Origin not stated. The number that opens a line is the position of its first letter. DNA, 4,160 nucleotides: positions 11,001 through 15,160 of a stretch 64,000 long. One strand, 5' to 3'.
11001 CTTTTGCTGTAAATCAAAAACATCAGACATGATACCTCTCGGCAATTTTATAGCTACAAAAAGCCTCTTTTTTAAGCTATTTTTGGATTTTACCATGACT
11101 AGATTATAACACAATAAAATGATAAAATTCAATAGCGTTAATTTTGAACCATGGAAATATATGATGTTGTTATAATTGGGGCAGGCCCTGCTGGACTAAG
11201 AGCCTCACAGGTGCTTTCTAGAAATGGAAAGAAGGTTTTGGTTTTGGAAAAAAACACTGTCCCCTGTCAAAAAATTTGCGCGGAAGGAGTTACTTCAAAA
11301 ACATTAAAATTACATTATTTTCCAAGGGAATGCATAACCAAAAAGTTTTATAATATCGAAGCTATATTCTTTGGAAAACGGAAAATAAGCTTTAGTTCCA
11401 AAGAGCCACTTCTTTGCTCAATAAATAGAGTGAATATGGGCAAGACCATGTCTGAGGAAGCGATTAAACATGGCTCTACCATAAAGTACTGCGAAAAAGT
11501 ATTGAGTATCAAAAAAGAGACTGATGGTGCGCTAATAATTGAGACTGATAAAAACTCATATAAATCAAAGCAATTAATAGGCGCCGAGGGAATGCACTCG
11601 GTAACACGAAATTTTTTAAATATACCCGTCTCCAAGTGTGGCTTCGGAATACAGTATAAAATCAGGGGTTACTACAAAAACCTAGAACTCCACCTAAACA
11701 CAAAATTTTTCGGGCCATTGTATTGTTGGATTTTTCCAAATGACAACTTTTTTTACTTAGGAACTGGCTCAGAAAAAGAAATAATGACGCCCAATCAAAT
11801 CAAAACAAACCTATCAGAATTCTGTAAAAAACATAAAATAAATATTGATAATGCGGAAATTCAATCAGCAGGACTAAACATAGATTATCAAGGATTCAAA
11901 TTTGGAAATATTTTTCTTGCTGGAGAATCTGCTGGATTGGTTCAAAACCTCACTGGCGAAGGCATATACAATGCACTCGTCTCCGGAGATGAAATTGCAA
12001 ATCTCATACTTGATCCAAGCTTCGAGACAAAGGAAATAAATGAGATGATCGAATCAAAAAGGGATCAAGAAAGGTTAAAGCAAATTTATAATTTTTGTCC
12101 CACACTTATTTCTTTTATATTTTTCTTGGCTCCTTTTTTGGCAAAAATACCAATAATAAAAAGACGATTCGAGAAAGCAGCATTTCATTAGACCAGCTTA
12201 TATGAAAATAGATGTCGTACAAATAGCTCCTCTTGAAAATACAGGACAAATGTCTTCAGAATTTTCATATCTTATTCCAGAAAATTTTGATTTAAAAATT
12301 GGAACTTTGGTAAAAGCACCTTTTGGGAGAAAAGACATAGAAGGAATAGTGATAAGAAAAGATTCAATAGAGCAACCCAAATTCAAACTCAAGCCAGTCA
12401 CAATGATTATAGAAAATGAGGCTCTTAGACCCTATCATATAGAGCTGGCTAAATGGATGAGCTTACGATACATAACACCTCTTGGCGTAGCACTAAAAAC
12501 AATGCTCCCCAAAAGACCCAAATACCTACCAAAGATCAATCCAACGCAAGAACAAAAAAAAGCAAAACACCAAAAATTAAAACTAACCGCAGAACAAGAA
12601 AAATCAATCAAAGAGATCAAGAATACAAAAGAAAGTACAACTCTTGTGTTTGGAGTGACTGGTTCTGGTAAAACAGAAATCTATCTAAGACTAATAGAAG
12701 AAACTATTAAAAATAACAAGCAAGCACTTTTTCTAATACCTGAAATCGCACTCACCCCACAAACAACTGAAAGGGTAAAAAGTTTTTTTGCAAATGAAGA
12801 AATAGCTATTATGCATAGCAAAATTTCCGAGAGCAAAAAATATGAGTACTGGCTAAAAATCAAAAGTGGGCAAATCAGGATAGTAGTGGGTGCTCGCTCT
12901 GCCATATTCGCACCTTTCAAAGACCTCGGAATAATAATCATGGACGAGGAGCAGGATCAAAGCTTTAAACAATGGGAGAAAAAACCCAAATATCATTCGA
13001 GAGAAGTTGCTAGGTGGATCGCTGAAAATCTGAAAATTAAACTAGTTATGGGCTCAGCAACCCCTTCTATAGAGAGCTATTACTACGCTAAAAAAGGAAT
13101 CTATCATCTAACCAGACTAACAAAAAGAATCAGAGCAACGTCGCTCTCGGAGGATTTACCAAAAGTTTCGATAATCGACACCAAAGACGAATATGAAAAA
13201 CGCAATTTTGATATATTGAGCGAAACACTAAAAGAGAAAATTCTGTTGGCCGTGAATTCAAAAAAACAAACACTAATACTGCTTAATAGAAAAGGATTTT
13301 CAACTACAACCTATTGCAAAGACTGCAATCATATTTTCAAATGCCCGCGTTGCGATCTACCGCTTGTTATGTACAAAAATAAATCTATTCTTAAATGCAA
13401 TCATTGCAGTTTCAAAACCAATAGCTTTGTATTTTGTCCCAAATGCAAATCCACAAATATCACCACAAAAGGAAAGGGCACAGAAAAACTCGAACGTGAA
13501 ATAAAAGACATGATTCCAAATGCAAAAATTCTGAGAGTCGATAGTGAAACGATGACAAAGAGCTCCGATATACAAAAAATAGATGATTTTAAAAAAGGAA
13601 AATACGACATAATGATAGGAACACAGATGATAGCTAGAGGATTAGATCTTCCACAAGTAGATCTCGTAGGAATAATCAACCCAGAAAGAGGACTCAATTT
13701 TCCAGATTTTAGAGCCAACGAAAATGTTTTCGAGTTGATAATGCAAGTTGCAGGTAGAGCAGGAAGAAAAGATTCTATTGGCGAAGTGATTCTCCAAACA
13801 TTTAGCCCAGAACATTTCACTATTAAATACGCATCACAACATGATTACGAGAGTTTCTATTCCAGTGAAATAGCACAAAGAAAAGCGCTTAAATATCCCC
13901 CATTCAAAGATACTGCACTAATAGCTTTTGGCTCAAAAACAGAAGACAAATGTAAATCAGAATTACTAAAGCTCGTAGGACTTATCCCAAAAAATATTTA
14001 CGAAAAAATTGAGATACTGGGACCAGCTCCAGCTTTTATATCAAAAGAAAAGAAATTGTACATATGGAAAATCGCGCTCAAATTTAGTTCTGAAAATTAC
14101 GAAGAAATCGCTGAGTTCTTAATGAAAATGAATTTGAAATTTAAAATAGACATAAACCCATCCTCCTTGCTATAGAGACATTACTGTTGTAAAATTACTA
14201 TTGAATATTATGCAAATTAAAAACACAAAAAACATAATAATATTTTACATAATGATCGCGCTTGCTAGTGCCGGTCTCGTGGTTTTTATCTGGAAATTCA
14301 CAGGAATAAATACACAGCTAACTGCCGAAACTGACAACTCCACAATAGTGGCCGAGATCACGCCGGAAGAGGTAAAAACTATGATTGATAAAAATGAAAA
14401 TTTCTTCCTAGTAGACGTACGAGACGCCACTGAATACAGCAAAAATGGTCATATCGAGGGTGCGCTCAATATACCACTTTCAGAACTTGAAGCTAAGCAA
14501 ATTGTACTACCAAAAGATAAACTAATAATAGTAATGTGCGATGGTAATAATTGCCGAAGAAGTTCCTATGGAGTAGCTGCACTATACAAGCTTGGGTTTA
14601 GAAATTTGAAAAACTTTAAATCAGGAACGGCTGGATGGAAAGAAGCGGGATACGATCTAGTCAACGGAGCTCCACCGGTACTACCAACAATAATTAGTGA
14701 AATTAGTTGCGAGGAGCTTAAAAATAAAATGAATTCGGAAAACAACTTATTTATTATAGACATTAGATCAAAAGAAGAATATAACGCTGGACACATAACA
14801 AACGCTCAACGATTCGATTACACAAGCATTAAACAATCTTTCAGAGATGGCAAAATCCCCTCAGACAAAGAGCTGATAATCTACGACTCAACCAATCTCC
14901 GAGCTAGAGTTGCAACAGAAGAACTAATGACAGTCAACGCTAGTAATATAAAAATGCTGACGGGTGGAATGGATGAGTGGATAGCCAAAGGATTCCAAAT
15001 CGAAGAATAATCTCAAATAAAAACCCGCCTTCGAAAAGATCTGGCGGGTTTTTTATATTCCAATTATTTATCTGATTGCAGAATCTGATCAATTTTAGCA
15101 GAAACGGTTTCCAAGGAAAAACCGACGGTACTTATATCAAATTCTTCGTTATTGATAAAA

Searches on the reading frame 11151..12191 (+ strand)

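Call 51: search_protein_families(library=pfam, proteins=[window:11151-12191:+], max_evalue=0.00001)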
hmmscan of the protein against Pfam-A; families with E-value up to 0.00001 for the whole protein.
window:11151-12191:+ (346 aa): 9 families
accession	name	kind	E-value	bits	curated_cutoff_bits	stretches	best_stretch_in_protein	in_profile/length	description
PF01494.25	FAD_binding_3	-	3.7e-17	63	22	1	4-160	2-171/349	FAD binding domain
PF03486.20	HI0933_like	-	1.1e-11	45.1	50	1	5-152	2-168/244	HI0933-like protein Rossmann domain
PF13738.12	Pyr_redox_3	-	1e-10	41.8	30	1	7-160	1-145/305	Pyridine nucleotide-disulphide oxidoreductase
PF07992.20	Pyr_redox_2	-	7.8e-09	35.8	26.1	1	4-151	1-112/291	Pyridine nucleotide-disulphide oxidoreductase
PF01266.30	DAO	-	1.3e-07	32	27.9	0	5-39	1-35/353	FAD dependent oxidoreductase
PF00890.30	FAD_binding_2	-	1.8e-06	27.9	20.4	1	5-37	1-33/414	FAD binding domain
PF00070.33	Pyr_redox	-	4.1e-06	27.6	22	0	6-39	2-35/82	Pyridine nucleotide-disulphide oxidoreductase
PF13450.12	NAD_binding_8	-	6.3e-06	26.8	21.9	0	8-38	1-31/68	NAD(P)-binding Rossmann-like domain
PF01946.23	Thi4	-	7.5e-06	25.8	26.2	0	4-36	18-51/235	Thi4 family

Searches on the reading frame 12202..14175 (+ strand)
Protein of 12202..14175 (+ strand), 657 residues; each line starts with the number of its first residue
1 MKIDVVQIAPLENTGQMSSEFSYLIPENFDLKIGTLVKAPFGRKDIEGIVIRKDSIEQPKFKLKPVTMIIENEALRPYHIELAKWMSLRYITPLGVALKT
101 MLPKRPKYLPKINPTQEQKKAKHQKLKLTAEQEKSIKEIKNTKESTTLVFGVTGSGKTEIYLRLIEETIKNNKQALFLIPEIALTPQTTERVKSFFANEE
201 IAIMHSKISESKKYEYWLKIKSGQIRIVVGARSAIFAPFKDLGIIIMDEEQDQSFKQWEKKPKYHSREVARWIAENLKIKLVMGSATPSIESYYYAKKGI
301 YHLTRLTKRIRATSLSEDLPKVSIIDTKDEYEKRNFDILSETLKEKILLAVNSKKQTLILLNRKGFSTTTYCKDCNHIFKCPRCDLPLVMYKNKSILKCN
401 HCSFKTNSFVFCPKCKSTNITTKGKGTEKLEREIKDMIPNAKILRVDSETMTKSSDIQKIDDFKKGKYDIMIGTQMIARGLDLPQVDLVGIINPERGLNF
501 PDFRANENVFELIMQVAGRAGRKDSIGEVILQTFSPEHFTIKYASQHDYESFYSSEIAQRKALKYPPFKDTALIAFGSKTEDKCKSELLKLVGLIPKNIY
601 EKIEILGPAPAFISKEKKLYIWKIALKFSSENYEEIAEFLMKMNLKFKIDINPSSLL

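Call 51: search_protein_families(library=pfam, proteins=[window:12202-14175:+], max_evalue=0.00001)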
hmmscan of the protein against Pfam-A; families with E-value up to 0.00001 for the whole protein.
window:12202-14175:+ (657 aa): 6 families
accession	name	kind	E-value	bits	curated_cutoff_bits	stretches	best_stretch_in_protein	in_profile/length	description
PF00270.35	DEAD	-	5.3e-20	72.3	26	1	130-291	2-162/167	DEAD/DEAH box helicase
PF17764.6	PriA_3primeBD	-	1.3e-19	70.3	22.7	1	17-103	8-96/96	3'DNA-binding domain (3'BD)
PF00271.37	Helicase_C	-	1.3e-15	58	23.5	1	401-523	11-109/110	Helicase conserved C-terminal domain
PF04851.21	ResIII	-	3.6e-15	56.7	22.5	1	126-289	2-163/164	Type III restriction enzyme, res subunit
PF18074.6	PriA_C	-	1.4e-10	42.3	26.9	1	567-653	1-95/95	Primosomal protein N C-terminal domain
PF18319.7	Zn_ribbon_PriA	-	2.2e-06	27.9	26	1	381-404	1-24/27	PriA DNA helicase Cys-rich region (CRR) domain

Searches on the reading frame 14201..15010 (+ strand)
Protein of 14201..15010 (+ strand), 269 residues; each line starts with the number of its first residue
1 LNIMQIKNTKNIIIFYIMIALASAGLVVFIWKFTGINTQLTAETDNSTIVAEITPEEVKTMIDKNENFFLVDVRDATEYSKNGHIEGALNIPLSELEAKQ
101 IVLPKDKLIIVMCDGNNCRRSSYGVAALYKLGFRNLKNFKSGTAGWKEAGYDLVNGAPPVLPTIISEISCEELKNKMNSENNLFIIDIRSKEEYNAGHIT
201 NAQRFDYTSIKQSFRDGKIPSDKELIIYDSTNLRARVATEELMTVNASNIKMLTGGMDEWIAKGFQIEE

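Call 52: search_protein_families(library=pfam, proteins=[window:14201-15010:+], max_evalue=0.00001)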
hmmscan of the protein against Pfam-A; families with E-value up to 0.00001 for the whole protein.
window:14201-15010:+ (269 aa): 1 family
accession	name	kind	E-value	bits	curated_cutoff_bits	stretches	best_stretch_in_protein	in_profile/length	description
PF00581.25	Rhodanese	-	6.7e-37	126.5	22.2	2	54-149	1-102/102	Rhodanese-like domain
